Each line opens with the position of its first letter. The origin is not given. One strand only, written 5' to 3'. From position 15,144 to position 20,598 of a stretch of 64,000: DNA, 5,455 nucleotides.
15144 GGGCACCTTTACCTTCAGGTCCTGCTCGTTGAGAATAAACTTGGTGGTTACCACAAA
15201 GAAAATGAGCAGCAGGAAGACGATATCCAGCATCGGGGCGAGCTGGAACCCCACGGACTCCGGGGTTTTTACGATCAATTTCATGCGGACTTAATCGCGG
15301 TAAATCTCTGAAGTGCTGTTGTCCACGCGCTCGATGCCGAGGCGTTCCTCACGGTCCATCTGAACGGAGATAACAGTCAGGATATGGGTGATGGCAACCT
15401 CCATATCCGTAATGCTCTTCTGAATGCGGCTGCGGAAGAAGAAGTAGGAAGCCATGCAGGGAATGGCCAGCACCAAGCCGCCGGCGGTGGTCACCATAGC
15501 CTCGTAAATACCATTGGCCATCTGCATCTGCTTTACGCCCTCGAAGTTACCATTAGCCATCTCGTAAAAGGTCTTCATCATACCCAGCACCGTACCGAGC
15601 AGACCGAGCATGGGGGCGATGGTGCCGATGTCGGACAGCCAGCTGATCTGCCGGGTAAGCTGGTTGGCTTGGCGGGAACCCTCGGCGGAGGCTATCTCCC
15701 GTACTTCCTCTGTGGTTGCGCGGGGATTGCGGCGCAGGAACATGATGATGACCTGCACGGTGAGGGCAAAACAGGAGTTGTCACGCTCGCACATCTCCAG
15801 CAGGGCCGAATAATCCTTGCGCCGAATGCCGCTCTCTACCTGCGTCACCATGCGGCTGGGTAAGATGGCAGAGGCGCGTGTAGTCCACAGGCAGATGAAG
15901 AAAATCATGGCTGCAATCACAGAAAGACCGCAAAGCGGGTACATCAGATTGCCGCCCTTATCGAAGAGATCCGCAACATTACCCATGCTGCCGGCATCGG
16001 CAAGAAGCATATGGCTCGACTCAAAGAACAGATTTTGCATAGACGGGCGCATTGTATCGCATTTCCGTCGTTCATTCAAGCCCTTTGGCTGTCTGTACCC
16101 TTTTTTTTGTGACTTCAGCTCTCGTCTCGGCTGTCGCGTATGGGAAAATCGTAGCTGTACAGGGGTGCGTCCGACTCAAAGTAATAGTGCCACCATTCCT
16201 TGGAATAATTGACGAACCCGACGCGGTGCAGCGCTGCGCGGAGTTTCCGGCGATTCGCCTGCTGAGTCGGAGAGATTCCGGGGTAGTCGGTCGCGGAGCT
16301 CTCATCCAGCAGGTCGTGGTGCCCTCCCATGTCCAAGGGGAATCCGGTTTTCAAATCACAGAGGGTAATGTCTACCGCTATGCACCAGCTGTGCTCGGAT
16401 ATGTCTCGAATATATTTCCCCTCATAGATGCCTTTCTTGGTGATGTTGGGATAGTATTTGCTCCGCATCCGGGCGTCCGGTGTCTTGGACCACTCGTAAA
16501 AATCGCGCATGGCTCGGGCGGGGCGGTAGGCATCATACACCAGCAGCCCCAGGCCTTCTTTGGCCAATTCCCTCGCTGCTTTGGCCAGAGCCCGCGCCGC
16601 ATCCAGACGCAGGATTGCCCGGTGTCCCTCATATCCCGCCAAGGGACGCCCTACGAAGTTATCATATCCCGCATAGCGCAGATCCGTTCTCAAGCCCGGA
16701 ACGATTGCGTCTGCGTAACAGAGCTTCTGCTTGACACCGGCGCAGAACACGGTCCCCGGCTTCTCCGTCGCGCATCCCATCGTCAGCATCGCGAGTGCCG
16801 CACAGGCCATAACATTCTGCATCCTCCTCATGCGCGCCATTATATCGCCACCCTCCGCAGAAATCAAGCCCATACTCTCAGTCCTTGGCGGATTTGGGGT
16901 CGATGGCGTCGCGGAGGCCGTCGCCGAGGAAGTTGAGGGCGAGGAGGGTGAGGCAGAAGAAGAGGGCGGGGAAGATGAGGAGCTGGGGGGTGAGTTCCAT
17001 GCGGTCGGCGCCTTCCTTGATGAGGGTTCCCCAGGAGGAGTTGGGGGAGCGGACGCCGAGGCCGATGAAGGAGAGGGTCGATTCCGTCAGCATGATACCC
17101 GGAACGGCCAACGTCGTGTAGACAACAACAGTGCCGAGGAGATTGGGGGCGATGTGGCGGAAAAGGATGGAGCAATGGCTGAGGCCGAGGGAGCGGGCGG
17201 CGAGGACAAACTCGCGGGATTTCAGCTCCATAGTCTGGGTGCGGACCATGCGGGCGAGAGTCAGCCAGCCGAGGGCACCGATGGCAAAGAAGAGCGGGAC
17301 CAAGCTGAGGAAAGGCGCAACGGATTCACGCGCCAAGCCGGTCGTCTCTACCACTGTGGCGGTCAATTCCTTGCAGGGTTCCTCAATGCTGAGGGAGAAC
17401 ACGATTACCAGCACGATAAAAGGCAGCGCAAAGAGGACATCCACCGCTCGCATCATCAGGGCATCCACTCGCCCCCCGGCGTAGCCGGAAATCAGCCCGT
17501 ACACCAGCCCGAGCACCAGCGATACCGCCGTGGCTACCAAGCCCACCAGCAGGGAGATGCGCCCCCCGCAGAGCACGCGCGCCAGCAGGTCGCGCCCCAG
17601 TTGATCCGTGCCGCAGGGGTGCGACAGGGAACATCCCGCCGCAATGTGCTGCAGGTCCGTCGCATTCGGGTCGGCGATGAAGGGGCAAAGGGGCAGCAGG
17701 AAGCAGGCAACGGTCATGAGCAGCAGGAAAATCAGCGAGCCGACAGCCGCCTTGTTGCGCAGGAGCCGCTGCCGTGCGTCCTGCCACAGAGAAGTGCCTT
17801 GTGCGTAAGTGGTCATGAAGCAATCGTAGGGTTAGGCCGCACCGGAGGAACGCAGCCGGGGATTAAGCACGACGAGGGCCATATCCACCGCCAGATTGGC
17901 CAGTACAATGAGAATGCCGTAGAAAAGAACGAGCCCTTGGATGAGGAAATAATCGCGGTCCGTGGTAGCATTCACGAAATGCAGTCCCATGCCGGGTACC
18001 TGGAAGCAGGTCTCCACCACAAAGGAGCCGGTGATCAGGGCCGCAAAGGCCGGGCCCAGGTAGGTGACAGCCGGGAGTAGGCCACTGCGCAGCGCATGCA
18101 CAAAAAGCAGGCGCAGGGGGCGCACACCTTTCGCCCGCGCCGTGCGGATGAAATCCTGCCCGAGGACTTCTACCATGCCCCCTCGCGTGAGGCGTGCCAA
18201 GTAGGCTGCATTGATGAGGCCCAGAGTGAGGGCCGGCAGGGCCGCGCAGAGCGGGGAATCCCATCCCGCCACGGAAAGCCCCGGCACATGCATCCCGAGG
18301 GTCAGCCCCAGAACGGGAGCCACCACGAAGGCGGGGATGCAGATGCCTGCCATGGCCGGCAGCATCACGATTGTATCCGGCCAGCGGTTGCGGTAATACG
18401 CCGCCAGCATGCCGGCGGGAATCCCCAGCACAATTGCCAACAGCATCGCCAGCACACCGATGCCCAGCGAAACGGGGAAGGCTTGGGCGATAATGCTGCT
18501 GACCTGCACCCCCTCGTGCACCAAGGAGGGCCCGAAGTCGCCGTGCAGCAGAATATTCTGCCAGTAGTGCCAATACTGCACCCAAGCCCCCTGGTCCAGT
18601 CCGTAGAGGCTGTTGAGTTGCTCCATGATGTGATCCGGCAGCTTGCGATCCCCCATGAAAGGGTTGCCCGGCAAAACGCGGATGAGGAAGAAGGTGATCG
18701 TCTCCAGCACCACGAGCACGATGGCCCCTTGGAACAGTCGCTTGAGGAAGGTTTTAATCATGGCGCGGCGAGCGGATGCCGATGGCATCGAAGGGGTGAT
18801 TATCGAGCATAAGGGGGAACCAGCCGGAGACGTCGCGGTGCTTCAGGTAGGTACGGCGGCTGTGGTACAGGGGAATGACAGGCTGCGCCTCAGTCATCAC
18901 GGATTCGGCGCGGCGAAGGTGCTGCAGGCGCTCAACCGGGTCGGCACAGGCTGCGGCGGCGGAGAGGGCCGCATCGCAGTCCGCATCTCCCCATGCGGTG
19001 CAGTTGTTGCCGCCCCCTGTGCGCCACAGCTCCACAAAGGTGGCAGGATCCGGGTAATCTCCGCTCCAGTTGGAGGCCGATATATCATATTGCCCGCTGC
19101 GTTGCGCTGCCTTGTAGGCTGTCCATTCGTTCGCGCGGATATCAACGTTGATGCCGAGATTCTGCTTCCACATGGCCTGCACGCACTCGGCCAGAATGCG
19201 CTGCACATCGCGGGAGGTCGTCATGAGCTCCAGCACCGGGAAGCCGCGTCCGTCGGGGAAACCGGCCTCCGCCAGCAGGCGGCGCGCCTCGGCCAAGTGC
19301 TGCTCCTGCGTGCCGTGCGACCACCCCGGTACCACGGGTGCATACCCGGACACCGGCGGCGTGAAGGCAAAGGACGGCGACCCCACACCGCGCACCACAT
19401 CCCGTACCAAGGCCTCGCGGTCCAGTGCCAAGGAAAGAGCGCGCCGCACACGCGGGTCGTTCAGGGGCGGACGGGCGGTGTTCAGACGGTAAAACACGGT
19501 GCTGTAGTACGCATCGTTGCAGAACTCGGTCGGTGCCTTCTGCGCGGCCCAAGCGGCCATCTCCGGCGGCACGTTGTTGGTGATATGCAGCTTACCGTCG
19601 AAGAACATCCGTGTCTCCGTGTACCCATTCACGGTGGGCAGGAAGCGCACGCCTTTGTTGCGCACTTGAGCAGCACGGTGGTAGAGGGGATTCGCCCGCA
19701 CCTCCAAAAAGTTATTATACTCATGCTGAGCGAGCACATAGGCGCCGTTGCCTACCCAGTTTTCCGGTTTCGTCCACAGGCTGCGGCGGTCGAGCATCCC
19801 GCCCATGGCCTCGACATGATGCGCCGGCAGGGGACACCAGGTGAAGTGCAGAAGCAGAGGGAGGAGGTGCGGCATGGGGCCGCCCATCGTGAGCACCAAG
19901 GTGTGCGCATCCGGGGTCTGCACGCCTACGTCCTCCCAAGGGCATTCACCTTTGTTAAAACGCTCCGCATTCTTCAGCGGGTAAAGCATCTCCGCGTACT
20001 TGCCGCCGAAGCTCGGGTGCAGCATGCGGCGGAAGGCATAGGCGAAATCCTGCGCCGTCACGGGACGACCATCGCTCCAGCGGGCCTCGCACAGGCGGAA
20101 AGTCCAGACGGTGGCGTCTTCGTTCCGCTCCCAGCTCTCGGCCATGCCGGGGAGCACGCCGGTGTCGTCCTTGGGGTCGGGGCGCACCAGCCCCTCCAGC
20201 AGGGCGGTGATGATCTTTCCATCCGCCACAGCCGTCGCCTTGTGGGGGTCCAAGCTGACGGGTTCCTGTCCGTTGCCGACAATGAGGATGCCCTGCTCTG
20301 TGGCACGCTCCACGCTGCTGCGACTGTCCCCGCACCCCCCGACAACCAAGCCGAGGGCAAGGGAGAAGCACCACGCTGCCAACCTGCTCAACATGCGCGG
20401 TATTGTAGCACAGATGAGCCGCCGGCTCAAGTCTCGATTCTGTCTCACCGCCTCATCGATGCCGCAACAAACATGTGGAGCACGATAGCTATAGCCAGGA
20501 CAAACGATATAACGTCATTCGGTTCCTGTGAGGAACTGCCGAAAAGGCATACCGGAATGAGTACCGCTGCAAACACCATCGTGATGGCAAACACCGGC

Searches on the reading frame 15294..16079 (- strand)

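Call 51: search_protein_families(library=pfam, proteins=[window:15294-16079:-], max_evalue=0.00001)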
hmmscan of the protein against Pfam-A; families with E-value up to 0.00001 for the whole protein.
window:15294-16079:- (262 aa): 1 family
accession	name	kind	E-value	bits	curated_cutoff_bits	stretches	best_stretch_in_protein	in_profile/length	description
PF01618.21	MotA_ExbB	-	1e-28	100.1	22.9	1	118-227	19-126/127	MotA/TolQ/ExbB proton channel family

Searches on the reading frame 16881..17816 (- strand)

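Call 51: search_protein_families(library=pfam, proteins=[window:16881-17816:-], max_evalue=0.00001)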
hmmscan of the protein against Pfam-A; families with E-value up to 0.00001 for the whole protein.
window:16881-17816:- (312 aa): 2 families
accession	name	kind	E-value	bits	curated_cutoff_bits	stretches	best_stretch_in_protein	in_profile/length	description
PF00528.27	BPD_transp_1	-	2.6e-28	99.4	26.4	1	103-308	1-181/184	Binding-protein-dependent transport system inner membrane component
PF12911.12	OppC_N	-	9.4e-12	45.1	23.9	1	9-56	1-47/53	N-terminal TM domain of oligopeptide transport permease C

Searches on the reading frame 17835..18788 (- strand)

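Call 51: search_protein_families(library=pfam, proteins=[window:17835-18788:-], max_evalue=0.00001)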
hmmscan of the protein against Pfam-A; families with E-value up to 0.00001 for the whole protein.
window:17835-18788:- (318 aa): 2 families
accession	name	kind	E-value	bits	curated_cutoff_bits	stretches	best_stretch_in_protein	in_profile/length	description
PF00528.27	BPD_transp_1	-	4.1e-34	118.4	26.4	1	122-313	1-183/184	Binding-protein-dependent transport system inner membrane component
PF19300.4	BPD_transp_1_N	-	1e-08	35.8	23.8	1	10-85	1-78/114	Binding-prot-dependent transport system membrane comp, N-term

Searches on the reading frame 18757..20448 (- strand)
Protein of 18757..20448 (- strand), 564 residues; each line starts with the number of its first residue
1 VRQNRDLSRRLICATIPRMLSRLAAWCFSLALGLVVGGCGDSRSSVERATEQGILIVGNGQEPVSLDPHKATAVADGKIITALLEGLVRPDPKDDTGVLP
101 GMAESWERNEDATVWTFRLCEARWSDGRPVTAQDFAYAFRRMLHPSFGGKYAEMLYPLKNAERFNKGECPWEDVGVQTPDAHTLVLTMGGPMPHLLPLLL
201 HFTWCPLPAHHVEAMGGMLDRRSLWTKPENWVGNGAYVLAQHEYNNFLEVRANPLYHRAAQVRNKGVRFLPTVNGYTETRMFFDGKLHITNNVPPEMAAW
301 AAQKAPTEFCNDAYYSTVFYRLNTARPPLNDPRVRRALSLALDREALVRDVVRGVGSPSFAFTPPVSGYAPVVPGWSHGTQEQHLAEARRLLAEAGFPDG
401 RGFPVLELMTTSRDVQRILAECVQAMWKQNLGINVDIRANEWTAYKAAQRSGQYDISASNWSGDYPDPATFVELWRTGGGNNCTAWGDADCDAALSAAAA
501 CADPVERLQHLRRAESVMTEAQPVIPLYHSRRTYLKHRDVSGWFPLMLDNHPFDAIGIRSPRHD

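Call 51: search_protein_families(library=pfam, proteins=[window:18757-20448:-], max_evalue=0.00001)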
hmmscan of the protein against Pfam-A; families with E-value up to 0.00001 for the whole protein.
window:18757-20448:- (564 aa): 1 family
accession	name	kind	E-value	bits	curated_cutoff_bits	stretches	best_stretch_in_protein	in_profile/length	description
PF00496.27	SBP_bac_5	-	1.8e-78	264.7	32.4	1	99-482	3-367/368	Bacterial extracellular solute-binding proteins, family 5 Middle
